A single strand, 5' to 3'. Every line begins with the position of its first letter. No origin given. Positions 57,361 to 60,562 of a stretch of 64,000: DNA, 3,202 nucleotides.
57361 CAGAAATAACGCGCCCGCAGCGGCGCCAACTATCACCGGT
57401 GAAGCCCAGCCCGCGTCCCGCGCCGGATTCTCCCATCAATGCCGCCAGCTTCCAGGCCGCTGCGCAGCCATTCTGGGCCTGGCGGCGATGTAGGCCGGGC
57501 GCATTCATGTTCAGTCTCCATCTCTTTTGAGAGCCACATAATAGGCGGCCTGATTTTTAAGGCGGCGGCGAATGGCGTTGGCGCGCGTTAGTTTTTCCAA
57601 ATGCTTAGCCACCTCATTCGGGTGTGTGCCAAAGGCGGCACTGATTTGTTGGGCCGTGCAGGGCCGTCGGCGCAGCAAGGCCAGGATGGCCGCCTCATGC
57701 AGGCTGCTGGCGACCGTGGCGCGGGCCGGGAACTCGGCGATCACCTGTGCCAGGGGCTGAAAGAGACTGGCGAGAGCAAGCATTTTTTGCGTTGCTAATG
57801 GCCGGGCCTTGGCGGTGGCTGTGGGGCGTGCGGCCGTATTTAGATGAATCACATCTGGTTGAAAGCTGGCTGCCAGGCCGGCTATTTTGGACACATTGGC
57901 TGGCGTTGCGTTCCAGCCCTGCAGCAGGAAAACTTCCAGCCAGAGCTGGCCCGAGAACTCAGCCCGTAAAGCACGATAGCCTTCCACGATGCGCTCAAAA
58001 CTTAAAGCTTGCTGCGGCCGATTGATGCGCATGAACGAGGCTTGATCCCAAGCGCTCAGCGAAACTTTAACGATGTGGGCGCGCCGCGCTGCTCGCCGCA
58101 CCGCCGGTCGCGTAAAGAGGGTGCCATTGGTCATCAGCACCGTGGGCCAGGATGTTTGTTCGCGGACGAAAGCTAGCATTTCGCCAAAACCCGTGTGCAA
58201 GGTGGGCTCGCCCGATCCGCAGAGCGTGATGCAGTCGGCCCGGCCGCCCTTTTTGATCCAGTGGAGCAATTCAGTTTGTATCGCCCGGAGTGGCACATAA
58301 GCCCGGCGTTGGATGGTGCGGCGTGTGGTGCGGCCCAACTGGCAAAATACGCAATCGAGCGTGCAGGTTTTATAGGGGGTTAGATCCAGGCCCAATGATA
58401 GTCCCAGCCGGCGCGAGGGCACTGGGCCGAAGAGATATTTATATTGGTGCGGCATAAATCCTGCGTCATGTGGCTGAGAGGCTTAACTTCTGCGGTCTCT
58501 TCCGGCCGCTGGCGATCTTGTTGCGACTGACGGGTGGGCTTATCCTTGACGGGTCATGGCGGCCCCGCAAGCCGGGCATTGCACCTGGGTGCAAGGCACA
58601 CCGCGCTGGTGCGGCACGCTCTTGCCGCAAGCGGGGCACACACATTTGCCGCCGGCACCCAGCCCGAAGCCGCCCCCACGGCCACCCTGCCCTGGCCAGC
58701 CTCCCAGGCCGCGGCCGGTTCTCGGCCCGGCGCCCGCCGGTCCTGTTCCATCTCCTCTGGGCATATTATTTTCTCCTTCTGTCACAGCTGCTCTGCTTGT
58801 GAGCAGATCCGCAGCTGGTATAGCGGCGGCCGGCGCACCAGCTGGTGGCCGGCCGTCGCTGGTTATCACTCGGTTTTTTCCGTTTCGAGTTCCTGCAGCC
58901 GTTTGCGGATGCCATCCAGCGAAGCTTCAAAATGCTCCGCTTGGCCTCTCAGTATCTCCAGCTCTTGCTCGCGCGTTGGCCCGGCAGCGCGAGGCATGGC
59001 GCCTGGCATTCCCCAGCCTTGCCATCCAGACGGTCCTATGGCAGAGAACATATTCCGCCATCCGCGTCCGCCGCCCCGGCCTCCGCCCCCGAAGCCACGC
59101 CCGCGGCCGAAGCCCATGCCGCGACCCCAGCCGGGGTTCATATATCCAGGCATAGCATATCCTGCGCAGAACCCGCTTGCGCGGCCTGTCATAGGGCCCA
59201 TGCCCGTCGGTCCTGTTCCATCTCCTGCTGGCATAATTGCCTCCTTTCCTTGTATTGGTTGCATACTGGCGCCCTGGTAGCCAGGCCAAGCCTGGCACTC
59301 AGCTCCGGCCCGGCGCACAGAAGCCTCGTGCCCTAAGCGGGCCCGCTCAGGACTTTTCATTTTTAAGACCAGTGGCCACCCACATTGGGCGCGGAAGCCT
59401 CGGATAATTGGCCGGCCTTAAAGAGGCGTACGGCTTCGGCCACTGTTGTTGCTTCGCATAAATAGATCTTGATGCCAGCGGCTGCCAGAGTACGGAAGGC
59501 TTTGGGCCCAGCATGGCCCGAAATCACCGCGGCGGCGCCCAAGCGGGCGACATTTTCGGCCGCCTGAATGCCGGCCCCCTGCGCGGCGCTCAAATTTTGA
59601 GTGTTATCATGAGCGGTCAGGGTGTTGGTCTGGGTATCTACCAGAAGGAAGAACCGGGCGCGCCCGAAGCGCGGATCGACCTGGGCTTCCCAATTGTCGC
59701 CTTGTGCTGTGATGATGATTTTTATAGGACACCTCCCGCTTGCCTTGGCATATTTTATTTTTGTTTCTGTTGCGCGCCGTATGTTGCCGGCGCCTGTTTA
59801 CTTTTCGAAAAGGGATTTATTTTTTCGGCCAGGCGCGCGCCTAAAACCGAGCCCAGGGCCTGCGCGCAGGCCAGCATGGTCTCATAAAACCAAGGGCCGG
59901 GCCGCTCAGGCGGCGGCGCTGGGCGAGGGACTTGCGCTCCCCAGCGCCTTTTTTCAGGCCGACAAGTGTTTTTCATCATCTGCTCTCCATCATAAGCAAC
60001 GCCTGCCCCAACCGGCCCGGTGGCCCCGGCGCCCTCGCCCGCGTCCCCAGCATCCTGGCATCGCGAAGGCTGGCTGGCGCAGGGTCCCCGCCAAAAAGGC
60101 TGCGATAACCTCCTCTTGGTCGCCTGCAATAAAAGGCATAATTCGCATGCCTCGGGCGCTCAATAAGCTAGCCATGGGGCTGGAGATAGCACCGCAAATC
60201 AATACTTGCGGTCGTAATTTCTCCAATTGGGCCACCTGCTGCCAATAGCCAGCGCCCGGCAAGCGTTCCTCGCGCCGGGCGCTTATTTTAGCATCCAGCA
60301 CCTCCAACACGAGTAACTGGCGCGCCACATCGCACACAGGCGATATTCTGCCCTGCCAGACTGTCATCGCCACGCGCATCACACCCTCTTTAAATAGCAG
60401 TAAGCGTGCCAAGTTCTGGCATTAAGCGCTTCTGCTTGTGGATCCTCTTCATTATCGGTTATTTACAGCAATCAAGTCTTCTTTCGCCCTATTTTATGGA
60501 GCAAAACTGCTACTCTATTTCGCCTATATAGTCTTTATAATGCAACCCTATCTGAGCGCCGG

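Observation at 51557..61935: Expanded orange-protein (ORP) complex-like operon under a sigma54 activator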

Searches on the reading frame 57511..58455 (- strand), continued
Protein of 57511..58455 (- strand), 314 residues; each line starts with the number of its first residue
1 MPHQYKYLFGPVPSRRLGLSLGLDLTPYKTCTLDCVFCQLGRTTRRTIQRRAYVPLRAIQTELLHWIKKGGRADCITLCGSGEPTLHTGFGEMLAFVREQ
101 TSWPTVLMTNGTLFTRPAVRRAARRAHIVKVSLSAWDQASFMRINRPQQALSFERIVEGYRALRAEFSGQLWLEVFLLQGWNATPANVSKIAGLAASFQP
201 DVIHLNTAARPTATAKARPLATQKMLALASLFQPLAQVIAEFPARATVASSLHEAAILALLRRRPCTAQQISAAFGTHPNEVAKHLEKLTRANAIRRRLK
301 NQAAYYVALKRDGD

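Call 42: search_solved_structures(query=window:57511-58455:-, max_evalue=0.01)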
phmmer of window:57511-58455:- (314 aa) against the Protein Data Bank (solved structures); distinct sequences matched with E-value up to 0.01: 4.
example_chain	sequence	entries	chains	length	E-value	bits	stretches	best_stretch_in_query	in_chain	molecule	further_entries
6b4c_A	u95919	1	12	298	0.0015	21.7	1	29-147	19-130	Viperin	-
7n7i_A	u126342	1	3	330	0.0016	21.6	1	29-147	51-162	Viperin-like enzyme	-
9dgw_A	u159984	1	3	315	0.0018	21.5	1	29-147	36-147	Radical SAM core domain-containing protein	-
9dfw_A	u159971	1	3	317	0.0018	21.4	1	29-147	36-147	Radical SAM core domain-containing protein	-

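Call 58: predict_structure(alignment_id=A2)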
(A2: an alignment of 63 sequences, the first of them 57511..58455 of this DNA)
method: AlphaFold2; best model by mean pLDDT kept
length: 314 residues; sequences in the alignment: 63
mean_pLDDT: 84.4   pTM: 0.75
mean pLDDT of the five models: 84.4, 81.4, 81.0, 79.3, 77.5
residues with pLDDT >= 90: 165; 70-90: 104; 50-70: 21; < 50: 24
segments of 3 or more residues with pLDDT < 50: 1-3, 41-49, 242-249, 312-314
pLDDT, mean of each block of 10 residues (from residue 1): 68 81 74 77 45 81 94 86 76 96 94 93 96 95 88 95 97 94 97 98 89 81 94 93 43 80 91 77 83 88 87 47
secondary structure, 60 per line:
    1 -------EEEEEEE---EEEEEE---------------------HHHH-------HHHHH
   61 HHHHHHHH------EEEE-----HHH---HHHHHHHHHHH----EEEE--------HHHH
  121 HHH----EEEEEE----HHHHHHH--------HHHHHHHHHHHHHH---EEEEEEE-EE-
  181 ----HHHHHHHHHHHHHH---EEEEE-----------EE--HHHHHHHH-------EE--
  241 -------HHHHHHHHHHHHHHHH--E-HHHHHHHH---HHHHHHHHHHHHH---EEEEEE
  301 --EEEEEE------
elements in order: E8-14 E18-23 H45-48 H56-68 E75-78 H90-100 E105-108 H117-123 E128-133 H138-144 H153-166 E170-176 H185-198 E202-206 H222-229 H248-263 H268-275 H279-291 E295-300 E303-308

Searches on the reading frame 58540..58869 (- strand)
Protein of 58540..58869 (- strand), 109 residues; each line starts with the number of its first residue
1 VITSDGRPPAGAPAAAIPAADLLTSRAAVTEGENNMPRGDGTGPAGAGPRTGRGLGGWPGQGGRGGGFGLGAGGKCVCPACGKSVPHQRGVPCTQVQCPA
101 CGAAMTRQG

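Call 3: search_protein_families(library=pfam, proteins=[window:58540-58869:-], max_evalue=0.01)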
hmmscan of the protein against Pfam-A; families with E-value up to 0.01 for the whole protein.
window:58540-58869:- (109 aa): 1 family
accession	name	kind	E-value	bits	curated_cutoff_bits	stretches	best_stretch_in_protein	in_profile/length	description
PF17253.7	DUF5320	-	4.2e-05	25.1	27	1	36-83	1-52/99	Family of unknown function (DUF5320)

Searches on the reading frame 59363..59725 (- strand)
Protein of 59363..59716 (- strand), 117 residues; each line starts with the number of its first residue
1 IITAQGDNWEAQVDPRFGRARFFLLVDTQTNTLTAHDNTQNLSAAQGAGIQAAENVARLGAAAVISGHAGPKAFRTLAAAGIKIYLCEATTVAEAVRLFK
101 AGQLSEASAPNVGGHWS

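Call 7: search_protein_families(library=ncbifam, proteins=[window:59363-59716:-], max_evalue=0.01)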
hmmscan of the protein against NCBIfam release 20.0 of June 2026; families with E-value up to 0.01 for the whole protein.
window:59363-59716:- (117 aa): 1 family
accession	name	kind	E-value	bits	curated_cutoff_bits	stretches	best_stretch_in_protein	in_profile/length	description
NF041136.1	MrpORP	equivalog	9.6e-05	21.8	450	1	12-99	275-360/365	iron-sulfur cluster carrier protein MrpORP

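Call 40: search_solved_structures(query=window:59363-59716:-, max_evalue=0.01, show_alignments=2)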
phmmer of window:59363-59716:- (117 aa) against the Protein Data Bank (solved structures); distinct sequences matched with E-value up to 0.01: 5.
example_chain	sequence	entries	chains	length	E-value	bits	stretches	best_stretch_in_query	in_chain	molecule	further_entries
2wfb_A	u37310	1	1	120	7.1e-22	81.2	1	2-111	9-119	PUTATIVE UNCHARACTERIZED PROTEIN ORP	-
1eo1_A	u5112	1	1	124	3.5e-17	66.2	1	3-113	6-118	HYPOTHETICAL PROTEIN MTH1175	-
1rdu_A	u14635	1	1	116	3.4e-15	59.7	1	4-108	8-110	conserved hypothetical protein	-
1t3v_A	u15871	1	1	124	2.4e-05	28.1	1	10-107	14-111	conserved hypothetical protein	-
1o13_A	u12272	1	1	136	3.2e-05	27.7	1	10-107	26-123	probable NifB protein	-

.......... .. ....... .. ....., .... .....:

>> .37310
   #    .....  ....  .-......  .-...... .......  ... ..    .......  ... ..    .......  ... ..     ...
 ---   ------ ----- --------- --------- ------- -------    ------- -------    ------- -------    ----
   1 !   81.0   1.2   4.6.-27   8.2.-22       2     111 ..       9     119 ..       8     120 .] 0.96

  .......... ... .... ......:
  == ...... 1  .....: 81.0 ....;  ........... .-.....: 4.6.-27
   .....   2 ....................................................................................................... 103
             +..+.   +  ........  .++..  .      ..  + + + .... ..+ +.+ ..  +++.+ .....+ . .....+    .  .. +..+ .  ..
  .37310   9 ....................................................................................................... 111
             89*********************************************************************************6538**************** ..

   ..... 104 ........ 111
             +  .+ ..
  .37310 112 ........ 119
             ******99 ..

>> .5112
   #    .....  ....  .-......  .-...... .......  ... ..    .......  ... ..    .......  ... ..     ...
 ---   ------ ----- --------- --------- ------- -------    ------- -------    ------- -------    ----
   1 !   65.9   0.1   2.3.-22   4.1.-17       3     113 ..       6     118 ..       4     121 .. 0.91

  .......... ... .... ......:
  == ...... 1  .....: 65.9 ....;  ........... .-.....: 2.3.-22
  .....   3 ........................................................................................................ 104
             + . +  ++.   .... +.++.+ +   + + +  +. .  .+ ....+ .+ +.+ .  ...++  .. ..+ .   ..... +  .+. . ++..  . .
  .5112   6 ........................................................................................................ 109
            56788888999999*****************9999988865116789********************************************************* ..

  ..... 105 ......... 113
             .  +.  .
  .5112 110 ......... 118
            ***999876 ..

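Call 70: find_related_loci(query=A4, collection=metagenome_contigs, flank=10000)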
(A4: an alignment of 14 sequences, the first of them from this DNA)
Query A4 (120 aa) in metagenome_contigs; peptide patterns used: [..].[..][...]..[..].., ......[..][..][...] (x = any residue, [..] = any of these).
600 stretches matched a pattern (row limit reached: there are more); 571 encode a relative of the query (tblastn E <= 1e-3); the best 80 are kept; 80 distinct loci.
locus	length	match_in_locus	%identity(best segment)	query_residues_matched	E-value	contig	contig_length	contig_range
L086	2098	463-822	99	1-120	5e-79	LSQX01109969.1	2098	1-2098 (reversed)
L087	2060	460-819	66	1-120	8e-51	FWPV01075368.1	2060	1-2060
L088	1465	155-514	66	1-120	2e-51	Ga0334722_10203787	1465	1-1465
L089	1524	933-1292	73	1-120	6e-50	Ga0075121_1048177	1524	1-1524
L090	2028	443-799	65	1-119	1e-48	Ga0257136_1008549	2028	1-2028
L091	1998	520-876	66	1-119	5e-48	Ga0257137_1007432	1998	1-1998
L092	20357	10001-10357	65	1-119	6e-47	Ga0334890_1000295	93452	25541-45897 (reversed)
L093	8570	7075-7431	62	1-119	4e-46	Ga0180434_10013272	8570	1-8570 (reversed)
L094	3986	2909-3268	63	1-120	4e-46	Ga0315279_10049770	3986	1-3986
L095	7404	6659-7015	61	1-119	5e-46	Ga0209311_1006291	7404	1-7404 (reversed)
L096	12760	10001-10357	56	1-119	2e-45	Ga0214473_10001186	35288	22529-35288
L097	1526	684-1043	68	1-120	1e-46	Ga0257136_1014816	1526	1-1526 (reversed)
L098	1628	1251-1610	67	1-120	3e-46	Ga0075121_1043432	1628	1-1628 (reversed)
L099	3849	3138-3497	62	1-120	3e-45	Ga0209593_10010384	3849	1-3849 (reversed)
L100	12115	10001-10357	62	1-119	2e-44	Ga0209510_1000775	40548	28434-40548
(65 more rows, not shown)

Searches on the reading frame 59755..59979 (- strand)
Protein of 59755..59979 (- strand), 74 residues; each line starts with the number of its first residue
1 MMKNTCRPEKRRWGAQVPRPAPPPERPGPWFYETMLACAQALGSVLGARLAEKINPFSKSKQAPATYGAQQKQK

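Call 9: search_protein_families(library=ncbifam, proteins=[window:59755-59979:-], max_evalue=0.01)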
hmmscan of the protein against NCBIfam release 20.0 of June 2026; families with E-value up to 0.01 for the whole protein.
window:59755-59979:- (74 aa): 0 families

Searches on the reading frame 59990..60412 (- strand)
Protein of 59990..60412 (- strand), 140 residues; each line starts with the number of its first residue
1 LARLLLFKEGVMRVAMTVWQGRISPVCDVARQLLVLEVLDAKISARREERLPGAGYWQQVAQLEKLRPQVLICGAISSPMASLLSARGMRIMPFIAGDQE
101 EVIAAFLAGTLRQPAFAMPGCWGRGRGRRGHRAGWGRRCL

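Call 3: search_protein_families(library=pfam, proteins=[window:59990-60412:-], max_evalue=0.01)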
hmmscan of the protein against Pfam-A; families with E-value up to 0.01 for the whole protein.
window:59990-60412:- (140 aa): 1 family
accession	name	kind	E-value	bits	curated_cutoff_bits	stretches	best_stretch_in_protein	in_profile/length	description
PF02579.22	Nitro_FeMo-Co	-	0.00017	22.3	26.3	1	22-107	4-93/94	Dinitrogenase iron-molybdenum cofactor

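Call 7: search_protein_families(library=ncbifam, proteins=[window:59990-60379:-], max_evalue=0.01)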
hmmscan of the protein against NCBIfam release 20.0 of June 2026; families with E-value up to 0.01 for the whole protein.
window:59990-60379:- (129 aa): 1 family
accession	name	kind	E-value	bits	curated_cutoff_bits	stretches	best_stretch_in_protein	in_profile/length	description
NF041136.1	MrpORP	equivalog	0.00023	20.5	450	1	1-100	265-365/365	iron-sulfur cluster carrier protein MrpORP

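Call 41: search_solved_structures(query=window:59990-60379:-, max_evalue=1, show_alignments=1)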
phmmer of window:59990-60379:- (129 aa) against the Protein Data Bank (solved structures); distinct sequences matched with E-value up to 1: 4.
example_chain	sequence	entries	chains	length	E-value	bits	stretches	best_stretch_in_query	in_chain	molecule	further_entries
4ggb_A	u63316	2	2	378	0.32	14.2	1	44-98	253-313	Putative uncharacterized protein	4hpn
8zkk_B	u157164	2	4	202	0.91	12.7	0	13-56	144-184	adaptor gp12 | adaptor of release VP1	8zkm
8soq_A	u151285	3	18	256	0.95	12.7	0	68-120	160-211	Pyridinium-3,5-biscarboxylic acid mononucleotide synthase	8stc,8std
7mj0_A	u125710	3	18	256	0.99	12.6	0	68-120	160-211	Pyridinium-3,5-biscarboxylic acid mononucleotide synthase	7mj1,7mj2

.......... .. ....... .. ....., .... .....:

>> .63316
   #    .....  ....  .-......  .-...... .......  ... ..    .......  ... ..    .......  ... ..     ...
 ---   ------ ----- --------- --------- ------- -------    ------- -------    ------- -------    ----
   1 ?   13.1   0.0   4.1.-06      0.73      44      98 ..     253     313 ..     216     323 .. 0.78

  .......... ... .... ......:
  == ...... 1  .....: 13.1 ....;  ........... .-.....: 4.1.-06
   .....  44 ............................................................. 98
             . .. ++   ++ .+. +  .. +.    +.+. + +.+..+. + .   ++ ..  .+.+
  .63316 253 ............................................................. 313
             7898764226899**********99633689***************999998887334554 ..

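Call 68: search_solved_structures(query=A3, max_evalue=1)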
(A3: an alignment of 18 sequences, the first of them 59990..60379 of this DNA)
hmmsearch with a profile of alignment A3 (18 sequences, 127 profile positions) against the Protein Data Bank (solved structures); distinct sequences matched with E-value up to 1: 9.
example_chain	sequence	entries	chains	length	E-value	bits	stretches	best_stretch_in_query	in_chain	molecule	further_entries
1t3v_A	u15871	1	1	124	1.1e-06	31.7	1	12-107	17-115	conserved hypothetical protein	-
1o13_A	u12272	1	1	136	1.5e-06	31.3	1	12-107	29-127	probable NifB protein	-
2yx6_A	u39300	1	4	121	3.2e-05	27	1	12-101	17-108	Hypothetical protein PH0822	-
1rdu_A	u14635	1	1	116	6e-05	26.1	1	14-102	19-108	conserved hypothetical protein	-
2qtd_A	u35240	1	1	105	0.002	21.2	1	1-102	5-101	Uncharacterized protein MJ0327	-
2kla_A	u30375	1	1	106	0.0021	21.1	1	1-102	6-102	Uncharacterized protein MJ0327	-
2wfb_A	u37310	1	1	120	0.32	14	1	27-101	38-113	PUTATIVE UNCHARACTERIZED PROTEIN ORP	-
8x89_A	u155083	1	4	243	0.33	14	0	50-91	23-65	3-oxoacyl-[acyl-carrier-protein] reductase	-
1eo1_A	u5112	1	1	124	0.61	13.1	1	26-115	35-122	HYPOTHETICAL PROTEIN MTH1175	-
